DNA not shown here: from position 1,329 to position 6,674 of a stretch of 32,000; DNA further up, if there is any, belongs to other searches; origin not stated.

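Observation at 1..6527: Bacterial-style two-subunit helicase-nuclease (AddAB/AdnAB-like) in an archaeal chromosome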

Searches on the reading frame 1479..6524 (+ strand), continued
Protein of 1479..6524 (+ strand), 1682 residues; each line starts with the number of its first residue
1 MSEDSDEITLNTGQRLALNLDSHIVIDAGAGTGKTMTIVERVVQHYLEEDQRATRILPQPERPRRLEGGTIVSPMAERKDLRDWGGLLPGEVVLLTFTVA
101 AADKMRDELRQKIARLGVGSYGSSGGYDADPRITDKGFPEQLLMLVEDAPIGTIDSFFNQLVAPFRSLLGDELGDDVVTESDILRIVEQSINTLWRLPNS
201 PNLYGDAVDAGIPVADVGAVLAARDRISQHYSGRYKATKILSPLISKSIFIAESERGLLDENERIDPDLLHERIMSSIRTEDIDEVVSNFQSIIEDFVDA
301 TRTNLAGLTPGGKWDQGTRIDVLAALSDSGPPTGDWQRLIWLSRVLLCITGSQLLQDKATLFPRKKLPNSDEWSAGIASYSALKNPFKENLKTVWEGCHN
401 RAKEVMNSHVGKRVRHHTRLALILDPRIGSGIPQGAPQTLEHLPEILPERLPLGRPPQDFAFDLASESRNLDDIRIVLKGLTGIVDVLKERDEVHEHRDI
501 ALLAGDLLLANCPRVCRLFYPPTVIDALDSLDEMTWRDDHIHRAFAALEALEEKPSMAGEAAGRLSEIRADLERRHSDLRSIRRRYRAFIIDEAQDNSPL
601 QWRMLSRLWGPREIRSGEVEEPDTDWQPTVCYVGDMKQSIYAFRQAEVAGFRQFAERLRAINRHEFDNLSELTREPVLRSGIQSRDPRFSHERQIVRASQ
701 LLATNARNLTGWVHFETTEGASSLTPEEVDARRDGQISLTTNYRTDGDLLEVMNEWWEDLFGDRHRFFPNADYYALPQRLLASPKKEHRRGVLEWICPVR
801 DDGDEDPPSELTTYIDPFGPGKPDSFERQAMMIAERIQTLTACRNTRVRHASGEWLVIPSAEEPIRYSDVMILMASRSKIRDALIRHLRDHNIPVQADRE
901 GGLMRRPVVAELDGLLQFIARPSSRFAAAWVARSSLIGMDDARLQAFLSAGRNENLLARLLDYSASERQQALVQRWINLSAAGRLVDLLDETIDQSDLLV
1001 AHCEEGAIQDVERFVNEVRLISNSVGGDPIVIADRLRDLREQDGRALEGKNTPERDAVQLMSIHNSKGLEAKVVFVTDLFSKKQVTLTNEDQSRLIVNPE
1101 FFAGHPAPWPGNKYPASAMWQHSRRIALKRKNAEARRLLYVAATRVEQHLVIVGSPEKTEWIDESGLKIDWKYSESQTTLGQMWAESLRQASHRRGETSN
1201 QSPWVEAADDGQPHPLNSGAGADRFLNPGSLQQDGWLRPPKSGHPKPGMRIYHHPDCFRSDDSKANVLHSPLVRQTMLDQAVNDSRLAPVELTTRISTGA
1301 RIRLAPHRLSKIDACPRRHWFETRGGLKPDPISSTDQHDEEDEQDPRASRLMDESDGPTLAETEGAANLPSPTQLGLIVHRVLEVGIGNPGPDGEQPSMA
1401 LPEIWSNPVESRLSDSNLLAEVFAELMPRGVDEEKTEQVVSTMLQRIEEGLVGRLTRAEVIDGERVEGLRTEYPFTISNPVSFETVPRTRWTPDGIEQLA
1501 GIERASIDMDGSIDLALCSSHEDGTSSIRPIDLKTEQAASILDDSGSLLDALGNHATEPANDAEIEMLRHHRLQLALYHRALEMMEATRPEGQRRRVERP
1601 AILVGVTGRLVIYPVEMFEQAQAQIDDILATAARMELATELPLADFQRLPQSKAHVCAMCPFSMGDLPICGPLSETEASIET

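Call 30: search_solved_structures(query=A1, max_evalue=0.001)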
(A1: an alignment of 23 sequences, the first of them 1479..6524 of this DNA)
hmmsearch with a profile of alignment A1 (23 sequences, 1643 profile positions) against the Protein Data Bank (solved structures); distinct sequences matched with E-value up to 0.001: 19.
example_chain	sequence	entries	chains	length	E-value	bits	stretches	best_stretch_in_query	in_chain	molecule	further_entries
3u44_A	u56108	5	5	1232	4.9e-21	77.2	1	820-1155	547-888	ATP-dependent helicase/nuclease subunit A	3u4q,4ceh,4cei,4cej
1pjr_A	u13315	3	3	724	4.4e-14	54.2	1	885-1072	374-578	PCRA | ATP-DEPENDENT HELICASE PCRA | HELICASE PCRA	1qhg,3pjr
1w36_B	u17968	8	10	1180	9.3e-13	49.8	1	529-647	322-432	EXODEOXYRIBONUCLEASE V BETA CHAIN | RecBCD enzyme subunit RecB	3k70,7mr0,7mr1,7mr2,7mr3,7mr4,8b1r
8b1t_B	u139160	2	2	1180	9.3e-13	49.8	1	529-647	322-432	RecBCD enzyme subunit RecB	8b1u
5mbv_B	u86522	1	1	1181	9.3e-13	49.8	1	529-647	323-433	RecBCD enzyme subunit RecB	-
6sjb_B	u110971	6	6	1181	9.3e-13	49.8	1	529-647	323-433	RecBCD enzyme subunit RecB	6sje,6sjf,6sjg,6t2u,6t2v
5ld2_B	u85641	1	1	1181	9.3e-13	49.8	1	529-647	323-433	RecBCD enzyme subunit RecB,RecBCD enzyme subunit RecB,RecBCD enzyme subunit RecB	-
4c2t_A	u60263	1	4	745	3.8e-12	47.8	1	979-1073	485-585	DNA HELICASE II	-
9dci_A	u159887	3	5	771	4e-12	47.7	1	566-650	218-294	ATP-dependent DNA helicase UvrD1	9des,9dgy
4c2u_A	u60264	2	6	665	4.5e-12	47.5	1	979-1073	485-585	DNA HELICASE II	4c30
6ppu_B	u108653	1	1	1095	1.9e-09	38.9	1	1005-1150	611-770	UvrD/REP helicase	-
6ppr_B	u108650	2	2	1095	1.9e-09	38.9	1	1005-1150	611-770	UvrD/REP helicase | DNA 3'-5' helicase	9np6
6ppj_B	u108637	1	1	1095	2.3e-09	38.6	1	1005-1150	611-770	UvrD/REP helicase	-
7sjr_B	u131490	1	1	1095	2.5e-09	38.4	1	1005-1150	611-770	DNA helicase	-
2pjr_B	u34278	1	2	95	1.7e-06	29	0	1114-1154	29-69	PROTEIN (HELICASE PCRA)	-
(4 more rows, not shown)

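Call 31: find_related_loci(query=A1, collection=genome_contigs, flank=6000)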
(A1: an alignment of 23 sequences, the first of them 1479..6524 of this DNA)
Query A1 (1682 aa) in genome_contigs; peptide patterns used: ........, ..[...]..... (x = any residue, [..] = any of these).
600 stretches matched a pattern (row limit reached: there are more); 332 encode a relative of the query (tblastn E <= 1e-3); the best 80 are kept; 80 distinct loci.
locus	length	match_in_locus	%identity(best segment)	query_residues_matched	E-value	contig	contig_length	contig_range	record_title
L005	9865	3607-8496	50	10-1672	0e+0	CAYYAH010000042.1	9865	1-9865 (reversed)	MAG TPA_asm: uncultured Candidatus Poseidoniales archaeon isolate SRP077602_co4_684 genome assembly, contig: NODE_12965_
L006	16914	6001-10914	50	8-1675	0e+0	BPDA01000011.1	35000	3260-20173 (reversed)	MAG: Euryarchaeota archaeon CM1_200m.P32 DNA, sequence11, whole genome shotgun sequence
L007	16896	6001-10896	45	8-1663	0e+0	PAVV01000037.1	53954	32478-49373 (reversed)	MAG: Methanobacteriota archaeon isolate SAT1390 160061, whole genome shotgun sequence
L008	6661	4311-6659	51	8-793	0e+0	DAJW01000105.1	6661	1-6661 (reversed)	MAG TPA_asm: Euryarchaeota archaeon UBA36 UBA36_contig_16941, whole genome shotgun sequence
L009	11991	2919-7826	33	8-1673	0e+0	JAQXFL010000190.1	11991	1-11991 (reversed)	MAG: Candidatus Poseidoniaceae archaeon isolate cluster3-bin.87 k119_922084, whole genome shotgun sequence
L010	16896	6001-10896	32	8-1675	0e+0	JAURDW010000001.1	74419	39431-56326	MAG: Poseidonia sp. isolate SFB_34D_50_17 NODE_1_length_74419_cov_5.632254, whole genome shotgun sequence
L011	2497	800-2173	28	731-1156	1e-20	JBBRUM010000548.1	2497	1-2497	MAG: Tepidisphaerales bacterium isolate La3_concoct.205 La3_concoct.205_K_2128716_L_2497_cov_193.0000, whole genome shot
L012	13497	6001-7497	27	580-1157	3e-19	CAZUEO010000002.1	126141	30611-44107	MAG TPA_asm: uncultured Planctomycetaceae bacterium isolate binchicken_co100_410 genome assembly, contig: NODE_113_lengt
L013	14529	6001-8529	27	24-1160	2e-16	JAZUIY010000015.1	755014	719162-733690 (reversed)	MAG: Acutalibacteraceae bacterium isolate T1900045262_TH20190032.MAGScoT_cleanbin_000003 SGB_5830_k141_1272030, whole ge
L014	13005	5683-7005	25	732-1158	4e-16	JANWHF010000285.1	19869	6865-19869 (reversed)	MAG: Tepidisphaeraceae bacterium isolate CRAIB_MAG8 c_000000071871, whole genome shotgun sequence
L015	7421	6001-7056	25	827-1182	7e-16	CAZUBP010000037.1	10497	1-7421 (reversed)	MAG TPA_asm: uncultured Lachnospiraceae bacterium isolate SRP222552_co1_358 genome assembly, contig: NODE_5851_length_10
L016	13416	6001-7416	23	590-1158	2e-15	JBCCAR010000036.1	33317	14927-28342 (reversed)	MAG: Pseudomonadota bacterium isolate P01_A01_bin.16 k141_660246_length_33317_cov_23.0102, whole genome shotgun sequence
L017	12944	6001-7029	23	827-1171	2e-15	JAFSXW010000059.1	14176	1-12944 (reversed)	MAG: Clostridia bacterium isolate RGIG3573 Goat_Rumen.Co__c1964835, whole genome shotgun sequence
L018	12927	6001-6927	27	864-1155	4e-15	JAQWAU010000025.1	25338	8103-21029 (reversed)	MAG: Heliobacteriaceae bacterium isolate STF2_203 NODE_4493_length_25338_cov_10.300742_Sandtown_F2, whole genome shotgun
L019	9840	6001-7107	28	864-1211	4e-15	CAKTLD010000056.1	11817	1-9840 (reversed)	MAG: uncultured Oscillospiraceae bacterium isolate REFINED_METABAT215_TOP10_CONTIGS_1500_ASSEMBLY_K77_MERGED__Hadza_MoBi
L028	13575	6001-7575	25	589-1204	2e-13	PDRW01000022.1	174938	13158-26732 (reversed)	MAG: Rhodobacterales bacterium isolate DOLJORAL78_66_20 DolJOral78_scaffold_48, whole genome shotgun sequence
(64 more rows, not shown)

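Call 54: find_homologous_proteins(query=L002:6384-8783:+, max_evalue=0.001)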
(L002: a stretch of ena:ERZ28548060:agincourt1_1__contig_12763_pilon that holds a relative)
Query L002:6384-8783:+ (800 aa): 95 proteins with E <= 0.001 among 8000 candidates.
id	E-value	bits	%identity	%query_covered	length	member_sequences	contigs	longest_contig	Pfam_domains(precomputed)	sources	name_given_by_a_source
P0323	0.0e+0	1774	98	100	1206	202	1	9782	PF12705.14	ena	-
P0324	0.0e+0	1564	87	99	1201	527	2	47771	PF12705.14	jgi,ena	-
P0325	0.0e+0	1493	82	99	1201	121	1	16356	PF12705.14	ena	-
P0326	0.0e+0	1491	82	100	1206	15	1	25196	PF12705.14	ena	-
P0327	0.0e+0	1380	77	99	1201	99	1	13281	PF12705.14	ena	-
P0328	0.0e+0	1334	73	100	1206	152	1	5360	PF12705.14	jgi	-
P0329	0.0e+0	1230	68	100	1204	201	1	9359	PF12705.14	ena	-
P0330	0.0e+0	1196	66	100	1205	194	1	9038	PF12705.14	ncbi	-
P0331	0.0e+0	1192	66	99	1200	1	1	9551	PF12705.14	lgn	-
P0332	0.0e+0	1187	67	99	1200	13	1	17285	PF12705.14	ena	-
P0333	0.0e+0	1171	66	99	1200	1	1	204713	PF12705.14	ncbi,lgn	-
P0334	0.0e+0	1116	66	94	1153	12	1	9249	PF12705.14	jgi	-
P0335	1.5e-280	951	54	99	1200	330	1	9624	PF12705.14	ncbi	-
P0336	2.8e-279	947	54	100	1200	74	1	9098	PF12705.14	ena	-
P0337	1.1e-250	853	50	98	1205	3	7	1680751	PF12705.14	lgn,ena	-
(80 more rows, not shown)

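Call 59: search_solved_structures(query=A2, max_evalue=1)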
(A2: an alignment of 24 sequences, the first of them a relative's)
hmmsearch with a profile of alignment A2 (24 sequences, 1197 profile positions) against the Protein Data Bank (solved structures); distinct sequences matched with E-value up to 1: 1.
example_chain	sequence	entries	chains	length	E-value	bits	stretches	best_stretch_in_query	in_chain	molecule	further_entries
4r5q_A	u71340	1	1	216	0.25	11.9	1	816-871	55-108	CRISPR-associated exonuclease, Cas4 family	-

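Call 70: predict_structure(alignment_id=A2)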
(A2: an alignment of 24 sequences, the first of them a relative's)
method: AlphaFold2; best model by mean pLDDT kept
length: 1200 residues; sequences in the alignment: 24
mean_pLDDT: 79.0   pTM: 0.57
mean pLDDT of the five models: 79.0, 78.6, 74.8, 73.8, 67.2
residues with pLDDT >= 90: 420; 70-90: 520; 50-70: 98; < 50: 162
segments of 3 or more residues with pLDDT < 50: 1-5, 567-569, 681-687, 708-724, 726-728, 730-737, 745-752, 754-814, 834-851, 1173-1200
pLDDT, mean of each block of 10 residues (from residue 1): 51 88 91 82 92 89 82 92 91 84 93 87 84 92 88 74 93 92 93 88 91 91 93 88 84 76 84 77 89 90 88 92 82 71 86 92 89 86 89 88 85 84 91 86 95 92 90 91 90 93 77 77 92 92 90 92 63 88 92 91 84 82 89 92 91 86 86 70 47 62 55 38 47 42 45 44 41 42 41 36 35 55 66 43 33 70 91 88 84 89 92 81 74 88 84 90 91 88 86 74 84 92 87 90 87 88 84 87 93 92 86 82 77 74 75 90 76 43 40 36
secondary structure, 60 per line:
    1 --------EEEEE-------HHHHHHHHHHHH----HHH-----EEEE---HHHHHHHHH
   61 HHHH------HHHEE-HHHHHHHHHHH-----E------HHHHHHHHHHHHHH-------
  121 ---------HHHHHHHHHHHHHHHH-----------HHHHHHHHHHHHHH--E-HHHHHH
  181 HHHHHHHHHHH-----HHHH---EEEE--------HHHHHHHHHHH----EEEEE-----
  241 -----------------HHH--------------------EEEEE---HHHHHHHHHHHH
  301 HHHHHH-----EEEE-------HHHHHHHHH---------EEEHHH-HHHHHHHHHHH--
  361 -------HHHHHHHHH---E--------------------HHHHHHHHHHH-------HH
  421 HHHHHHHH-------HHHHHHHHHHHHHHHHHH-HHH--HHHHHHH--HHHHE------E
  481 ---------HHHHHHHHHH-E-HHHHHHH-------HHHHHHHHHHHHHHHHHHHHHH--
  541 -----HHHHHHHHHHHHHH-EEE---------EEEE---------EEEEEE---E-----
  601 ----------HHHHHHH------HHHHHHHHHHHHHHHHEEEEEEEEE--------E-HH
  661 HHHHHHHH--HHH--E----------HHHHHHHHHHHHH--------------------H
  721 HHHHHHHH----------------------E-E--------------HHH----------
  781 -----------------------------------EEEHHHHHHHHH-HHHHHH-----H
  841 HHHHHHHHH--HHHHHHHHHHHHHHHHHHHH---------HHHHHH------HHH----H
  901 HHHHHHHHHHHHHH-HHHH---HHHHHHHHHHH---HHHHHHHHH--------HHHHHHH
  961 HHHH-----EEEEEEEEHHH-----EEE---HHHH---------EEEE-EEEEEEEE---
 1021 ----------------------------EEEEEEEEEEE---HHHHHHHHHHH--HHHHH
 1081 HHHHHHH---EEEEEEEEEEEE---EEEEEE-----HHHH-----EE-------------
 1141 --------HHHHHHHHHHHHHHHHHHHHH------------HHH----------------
elements in order (helices of 4 or more, strands of 3 or more residues): E9-13 H21-32 E45-48 H52-64 H77-87 H100-113 H130-145 H157-170 H175-191 H197-200 E204-207 H216-226 E231-235 E281-285 H289-306 E312-315 H323-331 E341-343 H348-358 H368-376 H401-411 H419-428 H436-453 H460-466 H469-472 H490-499 H503-509 H517-538 H546-559 E561-563 E573-576 E586-591 H611-617 H624-639 E640-648 H659-668 H687-699 H720-728 E816-818 H819-827 H829-834 H840-849 H852-871 H881-886 H900-914 H916-919 H923-933 H937-945 H954-964 E970-977 E986-988 H992-995 E1005-1008 E1010-1017 E1049-1059 H1063-1073 H1076-1087 E1091-1102 E1106-1111 H1117-1120 H1149-1169
